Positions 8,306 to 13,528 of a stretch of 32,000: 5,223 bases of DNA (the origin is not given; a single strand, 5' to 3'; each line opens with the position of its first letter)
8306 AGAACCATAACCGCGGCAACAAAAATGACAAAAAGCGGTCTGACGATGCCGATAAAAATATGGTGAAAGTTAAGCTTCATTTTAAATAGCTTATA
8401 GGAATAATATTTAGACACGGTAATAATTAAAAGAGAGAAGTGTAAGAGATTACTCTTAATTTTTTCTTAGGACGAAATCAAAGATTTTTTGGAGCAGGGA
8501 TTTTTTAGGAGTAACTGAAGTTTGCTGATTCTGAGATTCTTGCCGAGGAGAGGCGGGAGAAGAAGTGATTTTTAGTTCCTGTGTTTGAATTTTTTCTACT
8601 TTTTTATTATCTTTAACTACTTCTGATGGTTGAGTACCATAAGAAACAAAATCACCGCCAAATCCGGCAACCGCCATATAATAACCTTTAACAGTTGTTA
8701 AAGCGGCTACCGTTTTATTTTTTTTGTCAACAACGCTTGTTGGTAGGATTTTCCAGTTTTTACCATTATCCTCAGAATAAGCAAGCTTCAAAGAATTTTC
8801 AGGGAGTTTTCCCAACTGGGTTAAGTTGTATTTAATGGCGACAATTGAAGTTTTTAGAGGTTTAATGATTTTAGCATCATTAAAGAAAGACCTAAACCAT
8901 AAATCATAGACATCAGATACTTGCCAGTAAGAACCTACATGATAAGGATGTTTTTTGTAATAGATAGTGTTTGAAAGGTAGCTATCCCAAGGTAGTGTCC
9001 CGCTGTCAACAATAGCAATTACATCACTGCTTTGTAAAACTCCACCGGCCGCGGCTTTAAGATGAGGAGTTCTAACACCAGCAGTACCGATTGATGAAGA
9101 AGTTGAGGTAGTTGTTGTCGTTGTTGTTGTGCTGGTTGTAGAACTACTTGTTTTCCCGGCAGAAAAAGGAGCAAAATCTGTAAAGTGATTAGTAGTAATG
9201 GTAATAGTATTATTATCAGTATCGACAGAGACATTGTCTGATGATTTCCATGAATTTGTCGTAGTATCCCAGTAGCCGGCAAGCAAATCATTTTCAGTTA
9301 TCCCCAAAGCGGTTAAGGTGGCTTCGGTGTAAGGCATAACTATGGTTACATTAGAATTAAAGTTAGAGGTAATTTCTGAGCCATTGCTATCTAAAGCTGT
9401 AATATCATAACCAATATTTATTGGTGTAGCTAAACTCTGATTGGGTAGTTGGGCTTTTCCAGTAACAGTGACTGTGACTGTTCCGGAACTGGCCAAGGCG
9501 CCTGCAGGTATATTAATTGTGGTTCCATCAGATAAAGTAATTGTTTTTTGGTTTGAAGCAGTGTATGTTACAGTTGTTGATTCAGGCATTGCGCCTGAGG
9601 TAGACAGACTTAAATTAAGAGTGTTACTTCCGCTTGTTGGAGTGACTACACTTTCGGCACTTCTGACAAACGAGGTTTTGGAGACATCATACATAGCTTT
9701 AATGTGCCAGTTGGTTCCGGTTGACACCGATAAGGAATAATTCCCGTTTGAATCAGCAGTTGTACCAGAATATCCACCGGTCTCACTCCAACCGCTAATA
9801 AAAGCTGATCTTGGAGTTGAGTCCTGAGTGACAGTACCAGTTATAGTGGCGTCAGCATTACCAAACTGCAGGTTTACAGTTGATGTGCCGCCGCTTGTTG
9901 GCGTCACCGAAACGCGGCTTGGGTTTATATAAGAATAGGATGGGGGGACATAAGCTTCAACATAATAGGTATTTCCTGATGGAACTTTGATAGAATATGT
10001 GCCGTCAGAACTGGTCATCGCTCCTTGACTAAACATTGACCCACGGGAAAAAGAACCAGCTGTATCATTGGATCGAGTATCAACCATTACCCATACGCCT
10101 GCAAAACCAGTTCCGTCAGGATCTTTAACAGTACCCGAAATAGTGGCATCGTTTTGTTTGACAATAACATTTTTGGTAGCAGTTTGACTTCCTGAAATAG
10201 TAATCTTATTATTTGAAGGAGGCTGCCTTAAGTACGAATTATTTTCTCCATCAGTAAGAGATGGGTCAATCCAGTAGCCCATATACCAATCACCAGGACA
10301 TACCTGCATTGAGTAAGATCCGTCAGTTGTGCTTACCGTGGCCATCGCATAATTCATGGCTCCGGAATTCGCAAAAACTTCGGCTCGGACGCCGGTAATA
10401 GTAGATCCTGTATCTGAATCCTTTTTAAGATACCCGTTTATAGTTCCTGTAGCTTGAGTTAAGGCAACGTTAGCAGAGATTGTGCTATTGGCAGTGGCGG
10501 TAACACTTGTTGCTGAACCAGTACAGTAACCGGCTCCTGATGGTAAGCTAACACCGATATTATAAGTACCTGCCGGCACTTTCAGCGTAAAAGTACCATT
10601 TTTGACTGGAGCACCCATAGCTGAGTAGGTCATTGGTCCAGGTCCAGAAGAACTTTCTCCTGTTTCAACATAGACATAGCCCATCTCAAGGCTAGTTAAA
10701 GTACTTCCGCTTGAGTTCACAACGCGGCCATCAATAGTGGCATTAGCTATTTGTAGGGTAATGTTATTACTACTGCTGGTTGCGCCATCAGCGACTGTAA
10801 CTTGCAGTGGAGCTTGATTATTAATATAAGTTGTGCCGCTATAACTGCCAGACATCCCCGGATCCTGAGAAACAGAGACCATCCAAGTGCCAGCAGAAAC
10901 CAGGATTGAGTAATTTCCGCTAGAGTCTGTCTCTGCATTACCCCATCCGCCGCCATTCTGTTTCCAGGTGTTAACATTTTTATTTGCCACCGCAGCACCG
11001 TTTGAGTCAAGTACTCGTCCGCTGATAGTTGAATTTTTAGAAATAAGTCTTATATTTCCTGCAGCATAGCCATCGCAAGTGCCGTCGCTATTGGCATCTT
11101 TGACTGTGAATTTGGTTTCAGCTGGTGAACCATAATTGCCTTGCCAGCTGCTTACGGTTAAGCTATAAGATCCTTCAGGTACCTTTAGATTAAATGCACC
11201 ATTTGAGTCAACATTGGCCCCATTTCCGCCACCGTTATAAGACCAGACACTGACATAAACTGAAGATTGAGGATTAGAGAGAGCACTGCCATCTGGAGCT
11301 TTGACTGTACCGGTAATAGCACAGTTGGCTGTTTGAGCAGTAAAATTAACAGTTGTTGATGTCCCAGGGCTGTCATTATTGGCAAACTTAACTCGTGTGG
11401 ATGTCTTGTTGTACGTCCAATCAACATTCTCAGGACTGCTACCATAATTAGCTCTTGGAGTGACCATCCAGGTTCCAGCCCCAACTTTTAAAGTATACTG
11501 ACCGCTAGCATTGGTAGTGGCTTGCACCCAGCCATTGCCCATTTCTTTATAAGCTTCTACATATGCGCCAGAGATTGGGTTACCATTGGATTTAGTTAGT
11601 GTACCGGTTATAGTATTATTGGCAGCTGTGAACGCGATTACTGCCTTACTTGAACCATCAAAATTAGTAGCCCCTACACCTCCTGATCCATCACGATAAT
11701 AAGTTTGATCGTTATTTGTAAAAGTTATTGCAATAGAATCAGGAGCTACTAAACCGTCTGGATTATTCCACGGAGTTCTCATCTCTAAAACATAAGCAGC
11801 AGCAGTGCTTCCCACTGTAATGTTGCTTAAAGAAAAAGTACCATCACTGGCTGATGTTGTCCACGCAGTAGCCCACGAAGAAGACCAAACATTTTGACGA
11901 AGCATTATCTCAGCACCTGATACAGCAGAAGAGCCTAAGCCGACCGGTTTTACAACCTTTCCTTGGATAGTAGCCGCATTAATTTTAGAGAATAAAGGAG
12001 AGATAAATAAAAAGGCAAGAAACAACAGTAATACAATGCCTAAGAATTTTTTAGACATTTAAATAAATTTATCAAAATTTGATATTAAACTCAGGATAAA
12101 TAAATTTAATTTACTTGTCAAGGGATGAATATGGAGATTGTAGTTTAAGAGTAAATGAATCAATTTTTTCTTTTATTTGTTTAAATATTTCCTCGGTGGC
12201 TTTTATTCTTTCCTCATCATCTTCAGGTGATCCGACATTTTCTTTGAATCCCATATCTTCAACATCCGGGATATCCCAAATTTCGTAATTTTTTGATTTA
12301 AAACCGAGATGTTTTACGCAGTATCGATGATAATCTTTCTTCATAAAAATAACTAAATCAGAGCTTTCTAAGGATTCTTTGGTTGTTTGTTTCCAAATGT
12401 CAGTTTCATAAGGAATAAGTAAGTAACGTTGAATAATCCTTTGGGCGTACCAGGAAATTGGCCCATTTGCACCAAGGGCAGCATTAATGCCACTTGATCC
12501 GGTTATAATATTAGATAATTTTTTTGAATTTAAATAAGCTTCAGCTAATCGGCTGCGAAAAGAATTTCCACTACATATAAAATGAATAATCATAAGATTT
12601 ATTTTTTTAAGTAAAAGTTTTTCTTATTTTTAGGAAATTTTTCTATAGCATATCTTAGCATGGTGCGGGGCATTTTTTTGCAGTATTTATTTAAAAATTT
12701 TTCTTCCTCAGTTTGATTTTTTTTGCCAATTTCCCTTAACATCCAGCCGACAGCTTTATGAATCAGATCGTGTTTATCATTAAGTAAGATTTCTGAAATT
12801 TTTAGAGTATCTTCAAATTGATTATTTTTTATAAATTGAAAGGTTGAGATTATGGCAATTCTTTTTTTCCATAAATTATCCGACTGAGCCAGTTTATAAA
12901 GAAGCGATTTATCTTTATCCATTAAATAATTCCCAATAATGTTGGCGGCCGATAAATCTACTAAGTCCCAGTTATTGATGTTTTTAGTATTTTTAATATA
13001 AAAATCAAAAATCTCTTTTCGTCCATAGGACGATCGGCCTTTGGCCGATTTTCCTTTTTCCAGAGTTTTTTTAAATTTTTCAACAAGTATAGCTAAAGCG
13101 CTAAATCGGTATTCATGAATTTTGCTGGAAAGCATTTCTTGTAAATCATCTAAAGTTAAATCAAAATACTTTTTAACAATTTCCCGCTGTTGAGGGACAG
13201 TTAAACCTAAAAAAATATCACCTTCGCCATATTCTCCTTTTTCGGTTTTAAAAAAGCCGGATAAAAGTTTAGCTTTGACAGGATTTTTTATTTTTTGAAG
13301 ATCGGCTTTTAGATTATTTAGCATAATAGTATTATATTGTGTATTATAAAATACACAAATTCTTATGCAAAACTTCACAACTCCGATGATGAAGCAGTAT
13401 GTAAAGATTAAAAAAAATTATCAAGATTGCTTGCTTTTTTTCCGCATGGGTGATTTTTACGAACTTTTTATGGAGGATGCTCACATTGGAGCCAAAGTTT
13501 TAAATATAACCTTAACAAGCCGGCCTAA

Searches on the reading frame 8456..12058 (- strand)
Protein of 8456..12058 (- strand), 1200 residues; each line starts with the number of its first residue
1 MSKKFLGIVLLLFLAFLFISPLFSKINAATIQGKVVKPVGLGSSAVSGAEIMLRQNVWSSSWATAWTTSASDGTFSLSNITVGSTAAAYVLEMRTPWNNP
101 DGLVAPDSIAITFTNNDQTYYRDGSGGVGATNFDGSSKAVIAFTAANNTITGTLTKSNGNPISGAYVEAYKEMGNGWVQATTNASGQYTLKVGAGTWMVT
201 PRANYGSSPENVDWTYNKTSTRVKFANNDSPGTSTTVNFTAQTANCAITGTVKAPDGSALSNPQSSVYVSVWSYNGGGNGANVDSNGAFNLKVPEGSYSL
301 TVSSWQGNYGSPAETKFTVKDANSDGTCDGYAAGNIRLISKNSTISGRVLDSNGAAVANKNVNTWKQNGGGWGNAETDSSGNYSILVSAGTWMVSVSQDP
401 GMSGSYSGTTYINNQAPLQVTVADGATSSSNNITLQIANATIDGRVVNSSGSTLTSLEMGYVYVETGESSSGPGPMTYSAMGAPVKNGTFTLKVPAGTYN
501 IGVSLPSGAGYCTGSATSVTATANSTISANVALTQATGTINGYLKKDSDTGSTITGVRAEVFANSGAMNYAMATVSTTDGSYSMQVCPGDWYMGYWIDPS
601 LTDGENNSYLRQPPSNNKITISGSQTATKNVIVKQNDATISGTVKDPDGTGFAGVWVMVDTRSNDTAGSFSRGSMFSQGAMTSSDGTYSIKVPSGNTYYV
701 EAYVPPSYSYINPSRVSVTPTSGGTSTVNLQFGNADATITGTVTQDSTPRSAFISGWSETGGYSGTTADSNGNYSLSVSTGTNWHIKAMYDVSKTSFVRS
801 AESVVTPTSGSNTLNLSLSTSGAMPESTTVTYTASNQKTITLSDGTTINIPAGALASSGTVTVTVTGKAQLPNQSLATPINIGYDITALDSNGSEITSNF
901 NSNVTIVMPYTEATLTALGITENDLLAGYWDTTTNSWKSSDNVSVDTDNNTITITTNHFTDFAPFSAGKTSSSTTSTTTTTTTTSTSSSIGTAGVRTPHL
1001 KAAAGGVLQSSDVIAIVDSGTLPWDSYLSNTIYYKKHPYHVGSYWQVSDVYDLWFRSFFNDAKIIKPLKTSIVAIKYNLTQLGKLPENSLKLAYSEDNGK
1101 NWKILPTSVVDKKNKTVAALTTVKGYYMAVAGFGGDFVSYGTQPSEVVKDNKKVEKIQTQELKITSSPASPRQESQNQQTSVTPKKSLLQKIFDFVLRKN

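Call 56: search_protein_families(library=pfam, proteins=[window:8456-12058:-], max_evalue=0.001)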
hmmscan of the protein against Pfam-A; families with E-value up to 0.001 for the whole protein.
window:8456-12058:- (1200 aa): 7 families
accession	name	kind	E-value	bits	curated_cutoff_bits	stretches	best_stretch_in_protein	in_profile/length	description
PF13620.12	CarboxypepD_reg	-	1.7e-35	121.6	32.3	4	149-219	1-74/82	Carboxypeptidase regulatory-like domain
PF13715.12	CarbopepD_reg_2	-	1.1e-12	48.3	32.2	0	268-304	16-52/88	CarboxypepD_reg-like domain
PF07210.18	DUF1416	-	4.7e-09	36.5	23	0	146-212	18-83/97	Protein of unknown function (DUF1416)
PF17802.7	SpaA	-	8.1e-08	32.8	23.1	0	155-200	8-57/91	Prealbumin-like fold domain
PF15976.11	CooC_C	-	4.9e-06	26.9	29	0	339-398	13-66/93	CS1-pili formation C-terminal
PF09430.16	EMC7_beta-sandw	-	6.5e-06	26.8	26.6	0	268-309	13-52/122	ER membrane protein complex subunit 7, beta-sandwich domain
PF11974.14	bMG3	-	0.00085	19.7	34.9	0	157-193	23-59/103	Bacterial alpha-2-macroglobulin MG3 domain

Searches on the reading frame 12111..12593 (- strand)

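Call 56: search_protein_families(library=pfam, proteins=[window:12111-12593:-], max_evalue=0.001)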
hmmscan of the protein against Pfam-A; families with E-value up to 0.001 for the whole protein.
window:12111-12593:- (160 aa): 1 family
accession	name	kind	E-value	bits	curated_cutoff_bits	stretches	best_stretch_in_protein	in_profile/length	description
PF01451.26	LMWPc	-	1.7e-07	31.9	23.2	1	3-146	1-142/144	Low molecular weight phosphotyrosine protein phosphatase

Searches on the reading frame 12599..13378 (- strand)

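Call 56: search_protein_families(library=pfam, proteins=[window:12599-13378:-], max_evalue=0.001)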
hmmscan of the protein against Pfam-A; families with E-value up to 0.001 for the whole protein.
window:12599-13378:- (259 aa): 1 family
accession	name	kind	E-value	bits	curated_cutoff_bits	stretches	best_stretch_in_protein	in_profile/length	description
PF08713.17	DNA_alkylation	-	4.6e-63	213.2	21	1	24-248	2-213/213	DNA alkylation repair enzyme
